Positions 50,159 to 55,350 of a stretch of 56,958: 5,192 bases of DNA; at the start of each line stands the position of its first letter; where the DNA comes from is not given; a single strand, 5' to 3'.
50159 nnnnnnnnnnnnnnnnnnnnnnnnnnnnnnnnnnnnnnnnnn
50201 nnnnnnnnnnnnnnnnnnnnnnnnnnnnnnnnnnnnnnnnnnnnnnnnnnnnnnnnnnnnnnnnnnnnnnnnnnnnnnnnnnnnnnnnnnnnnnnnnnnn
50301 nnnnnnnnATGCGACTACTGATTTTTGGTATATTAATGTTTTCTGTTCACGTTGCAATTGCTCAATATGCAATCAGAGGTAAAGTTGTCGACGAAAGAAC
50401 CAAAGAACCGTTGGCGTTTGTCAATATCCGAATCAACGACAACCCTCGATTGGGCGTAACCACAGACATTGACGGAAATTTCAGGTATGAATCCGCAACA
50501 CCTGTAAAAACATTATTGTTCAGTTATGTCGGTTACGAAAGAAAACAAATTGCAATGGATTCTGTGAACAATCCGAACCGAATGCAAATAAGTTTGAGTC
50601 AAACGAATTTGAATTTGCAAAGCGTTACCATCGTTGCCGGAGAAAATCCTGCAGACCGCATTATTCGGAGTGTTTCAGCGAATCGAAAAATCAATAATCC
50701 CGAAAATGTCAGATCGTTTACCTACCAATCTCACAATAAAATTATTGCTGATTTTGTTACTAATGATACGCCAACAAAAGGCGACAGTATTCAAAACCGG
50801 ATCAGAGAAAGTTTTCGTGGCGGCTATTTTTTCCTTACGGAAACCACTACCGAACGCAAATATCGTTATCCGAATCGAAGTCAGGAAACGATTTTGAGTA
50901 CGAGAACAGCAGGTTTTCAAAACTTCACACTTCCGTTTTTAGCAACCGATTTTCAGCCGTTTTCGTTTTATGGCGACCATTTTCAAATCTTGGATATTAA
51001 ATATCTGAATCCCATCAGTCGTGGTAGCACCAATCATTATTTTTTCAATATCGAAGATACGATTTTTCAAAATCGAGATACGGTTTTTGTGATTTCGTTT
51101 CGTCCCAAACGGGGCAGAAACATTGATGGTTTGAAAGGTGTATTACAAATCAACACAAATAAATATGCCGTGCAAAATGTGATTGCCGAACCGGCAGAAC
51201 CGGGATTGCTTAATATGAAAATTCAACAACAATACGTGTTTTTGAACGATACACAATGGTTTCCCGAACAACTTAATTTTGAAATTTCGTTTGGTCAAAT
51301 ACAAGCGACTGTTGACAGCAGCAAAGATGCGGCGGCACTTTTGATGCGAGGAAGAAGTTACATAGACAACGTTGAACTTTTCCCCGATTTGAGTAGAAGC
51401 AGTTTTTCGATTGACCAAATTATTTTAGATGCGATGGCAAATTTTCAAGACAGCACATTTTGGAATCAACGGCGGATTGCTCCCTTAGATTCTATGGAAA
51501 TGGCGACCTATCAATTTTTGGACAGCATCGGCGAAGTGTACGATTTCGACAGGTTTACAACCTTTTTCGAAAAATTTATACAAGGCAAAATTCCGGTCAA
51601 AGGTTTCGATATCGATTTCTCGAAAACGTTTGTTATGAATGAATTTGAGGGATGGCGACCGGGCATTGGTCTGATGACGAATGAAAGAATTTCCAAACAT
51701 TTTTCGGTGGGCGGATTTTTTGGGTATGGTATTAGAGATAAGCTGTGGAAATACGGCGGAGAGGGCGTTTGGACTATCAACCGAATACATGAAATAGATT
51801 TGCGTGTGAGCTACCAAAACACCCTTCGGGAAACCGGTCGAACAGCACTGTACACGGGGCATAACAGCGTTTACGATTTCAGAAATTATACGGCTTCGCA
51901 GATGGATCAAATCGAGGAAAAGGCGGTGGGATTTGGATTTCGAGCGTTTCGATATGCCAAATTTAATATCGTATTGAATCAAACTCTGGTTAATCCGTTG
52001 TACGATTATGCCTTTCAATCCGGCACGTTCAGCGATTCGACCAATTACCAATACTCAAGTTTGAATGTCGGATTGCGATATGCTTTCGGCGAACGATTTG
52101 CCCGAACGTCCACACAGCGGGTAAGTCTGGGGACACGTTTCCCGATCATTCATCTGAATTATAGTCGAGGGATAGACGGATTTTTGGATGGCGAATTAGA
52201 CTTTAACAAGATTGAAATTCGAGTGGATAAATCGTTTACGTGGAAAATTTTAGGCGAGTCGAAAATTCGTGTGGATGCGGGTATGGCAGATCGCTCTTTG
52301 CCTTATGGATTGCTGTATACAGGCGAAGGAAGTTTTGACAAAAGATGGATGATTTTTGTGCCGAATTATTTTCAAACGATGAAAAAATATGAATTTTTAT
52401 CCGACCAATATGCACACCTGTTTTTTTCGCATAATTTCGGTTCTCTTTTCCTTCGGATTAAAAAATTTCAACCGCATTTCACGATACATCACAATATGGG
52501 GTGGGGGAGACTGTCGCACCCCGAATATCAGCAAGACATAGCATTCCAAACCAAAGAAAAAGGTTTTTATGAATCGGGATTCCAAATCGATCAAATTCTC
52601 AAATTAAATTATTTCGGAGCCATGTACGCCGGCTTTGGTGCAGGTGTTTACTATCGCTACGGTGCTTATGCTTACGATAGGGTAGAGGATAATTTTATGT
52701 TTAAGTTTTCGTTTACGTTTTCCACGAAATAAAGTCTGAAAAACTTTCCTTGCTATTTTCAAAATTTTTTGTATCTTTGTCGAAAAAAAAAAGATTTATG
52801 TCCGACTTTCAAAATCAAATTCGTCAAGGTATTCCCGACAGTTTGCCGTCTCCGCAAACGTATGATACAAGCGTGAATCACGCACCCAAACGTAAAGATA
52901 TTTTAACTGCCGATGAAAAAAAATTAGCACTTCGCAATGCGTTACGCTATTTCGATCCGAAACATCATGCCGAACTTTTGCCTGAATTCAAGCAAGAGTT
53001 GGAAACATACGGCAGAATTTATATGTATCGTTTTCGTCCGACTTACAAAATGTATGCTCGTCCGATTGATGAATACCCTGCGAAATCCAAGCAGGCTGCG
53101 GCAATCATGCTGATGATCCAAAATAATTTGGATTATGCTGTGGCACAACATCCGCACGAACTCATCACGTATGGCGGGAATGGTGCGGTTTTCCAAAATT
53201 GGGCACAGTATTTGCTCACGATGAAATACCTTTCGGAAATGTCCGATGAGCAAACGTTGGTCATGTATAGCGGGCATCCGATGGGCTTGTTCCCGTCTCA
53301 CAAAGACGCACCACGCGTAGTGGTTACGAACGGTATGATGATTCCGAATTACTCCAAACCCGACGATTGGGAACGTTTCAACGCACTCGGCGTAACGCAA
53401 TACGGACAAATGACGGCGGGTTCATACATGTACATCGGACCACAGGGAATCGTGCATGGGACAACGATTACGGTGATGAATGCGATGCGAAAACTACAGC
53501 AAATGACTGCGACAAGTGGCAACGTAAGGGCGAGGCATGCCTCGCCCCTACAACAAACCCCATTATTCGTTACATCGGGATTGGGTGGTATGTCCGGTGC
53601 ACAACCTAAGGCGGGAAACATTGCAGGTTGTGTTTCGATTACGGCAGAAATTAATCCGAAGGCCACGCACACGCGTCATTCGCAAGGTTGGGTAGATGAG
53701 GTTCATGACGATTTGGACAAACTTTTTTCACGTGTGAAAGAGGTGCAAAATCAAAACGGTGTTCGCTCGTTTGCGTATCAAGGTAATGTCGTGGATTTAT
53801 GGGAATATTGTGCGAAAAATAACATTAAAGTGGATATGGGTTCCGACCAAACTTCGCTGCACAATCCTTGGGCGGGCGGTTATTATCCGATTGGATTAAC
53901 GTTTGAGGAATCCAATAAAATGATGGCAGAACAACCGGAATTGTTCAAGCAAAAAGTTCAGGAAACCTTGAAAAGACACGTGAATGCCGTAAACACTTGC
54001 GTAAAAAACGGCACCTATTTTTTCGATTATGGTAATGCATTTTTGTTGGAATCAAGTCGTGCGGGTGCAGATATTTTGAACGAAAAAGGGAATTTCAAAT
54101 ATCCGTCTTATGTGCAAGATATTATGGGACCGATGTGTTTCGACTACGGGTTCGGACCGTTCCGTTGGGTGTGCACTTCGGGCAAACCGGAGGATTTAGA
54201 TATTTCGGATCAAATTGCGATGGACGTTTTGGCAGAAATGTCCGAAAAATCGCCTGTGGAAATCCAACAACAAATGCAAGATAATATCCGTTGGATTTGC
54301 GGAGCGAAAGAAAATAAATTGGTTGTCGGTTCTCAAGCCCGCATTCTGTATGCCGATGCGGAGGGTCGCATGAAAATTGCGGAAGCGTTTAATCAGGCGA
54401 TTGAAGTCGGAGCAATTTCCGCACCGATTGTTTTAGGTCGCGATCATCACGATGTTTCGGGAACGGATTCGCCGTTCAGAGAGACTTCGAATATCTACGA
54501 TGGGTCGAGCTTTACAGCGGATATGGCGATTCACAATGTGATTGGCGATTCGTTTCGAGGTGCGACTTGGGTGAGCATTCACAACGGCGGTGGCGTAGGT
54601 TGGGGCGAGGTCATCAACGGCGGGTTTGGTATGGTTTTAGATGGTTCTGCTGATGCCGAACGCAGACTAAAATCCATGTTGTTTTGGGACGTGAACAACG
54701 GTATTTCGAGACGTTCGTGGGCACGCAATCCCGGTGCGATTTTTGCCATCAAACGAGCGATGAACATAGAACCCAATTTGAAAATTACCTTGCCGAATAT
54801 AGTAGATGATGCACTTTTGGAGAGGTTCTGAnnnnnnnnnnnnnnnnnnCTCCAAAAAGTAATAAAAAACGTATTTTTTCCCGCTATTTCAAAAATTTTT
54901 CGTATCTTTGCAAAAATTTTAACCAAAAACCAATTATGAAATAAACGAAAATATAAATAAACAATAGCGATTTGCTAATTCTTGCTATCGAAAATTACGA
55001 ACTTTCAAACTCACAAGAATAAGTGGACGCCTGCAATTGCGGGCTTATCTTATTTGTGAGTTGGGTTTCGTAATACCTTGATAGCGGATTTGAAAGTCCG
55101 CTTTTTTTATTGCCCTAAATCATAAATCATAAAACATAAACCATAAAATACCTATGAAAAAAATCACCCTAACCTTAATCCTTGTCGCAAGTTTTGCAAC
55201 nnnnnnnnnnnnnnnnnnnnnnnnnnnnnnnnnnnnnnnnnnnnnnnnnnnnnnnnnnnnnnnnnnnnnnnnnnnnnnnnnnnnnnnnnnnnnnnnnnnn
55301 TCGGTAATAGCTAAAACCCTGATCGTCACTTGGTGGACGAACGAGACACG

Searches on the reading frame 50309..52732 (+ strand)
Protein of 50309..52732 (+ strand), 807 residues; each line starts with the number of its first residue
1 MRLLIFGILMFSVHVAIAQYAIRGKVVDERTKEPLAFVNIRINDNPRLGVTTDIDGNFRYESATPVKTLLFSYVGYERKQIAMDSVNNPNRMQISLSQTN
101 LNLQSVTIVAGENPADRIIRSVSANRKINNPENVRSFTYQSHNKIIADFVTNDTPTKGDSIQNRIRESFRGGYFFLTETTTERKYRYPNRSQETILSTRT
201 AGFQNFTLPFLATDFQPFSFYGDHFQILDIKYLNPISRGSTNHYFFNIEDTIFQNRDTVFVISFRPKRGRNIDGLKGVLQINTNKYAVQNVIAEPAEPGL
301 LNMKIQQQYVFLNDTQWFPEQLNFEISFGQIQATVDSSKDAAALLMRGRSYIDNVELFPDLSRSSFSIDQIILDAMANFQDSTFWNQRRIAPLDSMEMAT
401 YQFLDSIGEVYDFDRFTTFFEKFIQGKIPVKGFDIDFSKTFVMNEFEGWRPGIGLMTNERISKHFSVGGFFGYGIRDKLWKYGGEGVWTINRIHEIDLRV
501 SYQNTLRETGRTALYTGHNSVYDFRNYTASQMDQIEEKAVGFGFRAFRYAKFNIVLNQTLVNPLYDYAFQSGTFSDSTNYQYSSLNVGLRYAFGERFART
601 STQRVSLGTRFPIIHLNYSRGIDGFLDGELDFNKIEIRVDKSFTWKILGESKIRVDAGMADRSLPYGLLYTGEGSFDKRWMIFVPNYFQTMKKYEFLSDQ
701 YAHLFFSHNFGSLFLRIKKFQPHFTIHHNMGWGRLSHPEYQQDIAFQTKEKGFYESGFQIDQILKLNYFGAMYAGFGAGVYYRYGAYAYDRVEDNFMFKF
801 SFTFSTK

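Call 104: search_protein_families(library=pfam, proteins=[window:50309-52732:+], max_evalue=0.00001)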
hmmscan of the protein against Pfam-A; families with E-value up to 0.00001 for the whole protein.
window:50309-52732:+ (807 aa): 3 families
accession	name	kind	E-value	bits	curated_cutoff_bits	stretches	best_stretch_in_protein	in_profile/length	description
PF18939.6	DUF5686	-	8.3e-43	147.2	39.2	1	118-736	1-655/669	Family of unknown function (DUF5686)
PF13715.12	CarbopepD_reg_2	-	2e-15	57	32.2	1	22-108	1-88/88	CarboxypepD_reg-like domain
PF13620.12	CarboxypepD_reg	-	2e-07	31.7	32.3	1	22-94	2-79/82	Carboxypeptidase regulatory-like domain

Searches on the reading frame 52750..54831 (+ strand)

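Call 104: search_protein_families(library=pfam, proteins=[window:52750-54831:+], max_evalue=0.00001)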
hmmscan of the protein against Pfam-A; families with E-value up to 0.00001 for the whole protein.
window:52750-54831:+ (693 aa): 3 families
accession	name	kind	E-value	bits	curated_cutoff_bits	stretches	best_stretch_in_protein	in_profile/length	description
PF17392.7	Urocanase_C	-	5.6e-88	293.9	23.6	1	464-668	3-195/196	Urocanase C-terminal domain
PF01175.24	Urocanase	-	9.6e-76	254.5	23.2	1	230-458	1-209/209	Urocanase Rossmann-like domain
PF17391.7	Urocanase_N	-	1.7e-58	196.4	23.2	1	101-227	1-127/127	Urocanase N-terminal domain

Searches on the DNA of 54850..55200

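Call 9: search_rna_families(source=window, start=54850, end=55200, threshold=evalue, max_evalue=10, show_alignments=3)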
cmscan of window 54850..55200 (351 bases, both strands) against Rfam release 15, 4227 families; matches with E-value up to 10: 4.
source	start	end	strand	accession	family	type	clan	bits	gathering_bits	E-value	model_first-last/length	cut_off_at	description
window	55015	55115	+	RF00558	L20_leader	Cis-reg; leader;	-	26.7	58.7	0.0026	1-127/127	no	Ribosomal protein L20 leader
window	54963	55139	+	RF04310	nqrA-II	Cis-reg;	-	25.4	55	0.035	1-174/174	no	nqrA-II ncRNA motif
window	55080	55105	+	RF03310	mir-1544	Gene; miRNA;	-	14.5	46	3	15-43/59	no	mir-1544 microRNA precursor family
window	54939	54988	+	RF01822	RsaJ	Gene; sRNA;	-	9.4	100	8.4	229-287/287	no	RNA Staph. aureus A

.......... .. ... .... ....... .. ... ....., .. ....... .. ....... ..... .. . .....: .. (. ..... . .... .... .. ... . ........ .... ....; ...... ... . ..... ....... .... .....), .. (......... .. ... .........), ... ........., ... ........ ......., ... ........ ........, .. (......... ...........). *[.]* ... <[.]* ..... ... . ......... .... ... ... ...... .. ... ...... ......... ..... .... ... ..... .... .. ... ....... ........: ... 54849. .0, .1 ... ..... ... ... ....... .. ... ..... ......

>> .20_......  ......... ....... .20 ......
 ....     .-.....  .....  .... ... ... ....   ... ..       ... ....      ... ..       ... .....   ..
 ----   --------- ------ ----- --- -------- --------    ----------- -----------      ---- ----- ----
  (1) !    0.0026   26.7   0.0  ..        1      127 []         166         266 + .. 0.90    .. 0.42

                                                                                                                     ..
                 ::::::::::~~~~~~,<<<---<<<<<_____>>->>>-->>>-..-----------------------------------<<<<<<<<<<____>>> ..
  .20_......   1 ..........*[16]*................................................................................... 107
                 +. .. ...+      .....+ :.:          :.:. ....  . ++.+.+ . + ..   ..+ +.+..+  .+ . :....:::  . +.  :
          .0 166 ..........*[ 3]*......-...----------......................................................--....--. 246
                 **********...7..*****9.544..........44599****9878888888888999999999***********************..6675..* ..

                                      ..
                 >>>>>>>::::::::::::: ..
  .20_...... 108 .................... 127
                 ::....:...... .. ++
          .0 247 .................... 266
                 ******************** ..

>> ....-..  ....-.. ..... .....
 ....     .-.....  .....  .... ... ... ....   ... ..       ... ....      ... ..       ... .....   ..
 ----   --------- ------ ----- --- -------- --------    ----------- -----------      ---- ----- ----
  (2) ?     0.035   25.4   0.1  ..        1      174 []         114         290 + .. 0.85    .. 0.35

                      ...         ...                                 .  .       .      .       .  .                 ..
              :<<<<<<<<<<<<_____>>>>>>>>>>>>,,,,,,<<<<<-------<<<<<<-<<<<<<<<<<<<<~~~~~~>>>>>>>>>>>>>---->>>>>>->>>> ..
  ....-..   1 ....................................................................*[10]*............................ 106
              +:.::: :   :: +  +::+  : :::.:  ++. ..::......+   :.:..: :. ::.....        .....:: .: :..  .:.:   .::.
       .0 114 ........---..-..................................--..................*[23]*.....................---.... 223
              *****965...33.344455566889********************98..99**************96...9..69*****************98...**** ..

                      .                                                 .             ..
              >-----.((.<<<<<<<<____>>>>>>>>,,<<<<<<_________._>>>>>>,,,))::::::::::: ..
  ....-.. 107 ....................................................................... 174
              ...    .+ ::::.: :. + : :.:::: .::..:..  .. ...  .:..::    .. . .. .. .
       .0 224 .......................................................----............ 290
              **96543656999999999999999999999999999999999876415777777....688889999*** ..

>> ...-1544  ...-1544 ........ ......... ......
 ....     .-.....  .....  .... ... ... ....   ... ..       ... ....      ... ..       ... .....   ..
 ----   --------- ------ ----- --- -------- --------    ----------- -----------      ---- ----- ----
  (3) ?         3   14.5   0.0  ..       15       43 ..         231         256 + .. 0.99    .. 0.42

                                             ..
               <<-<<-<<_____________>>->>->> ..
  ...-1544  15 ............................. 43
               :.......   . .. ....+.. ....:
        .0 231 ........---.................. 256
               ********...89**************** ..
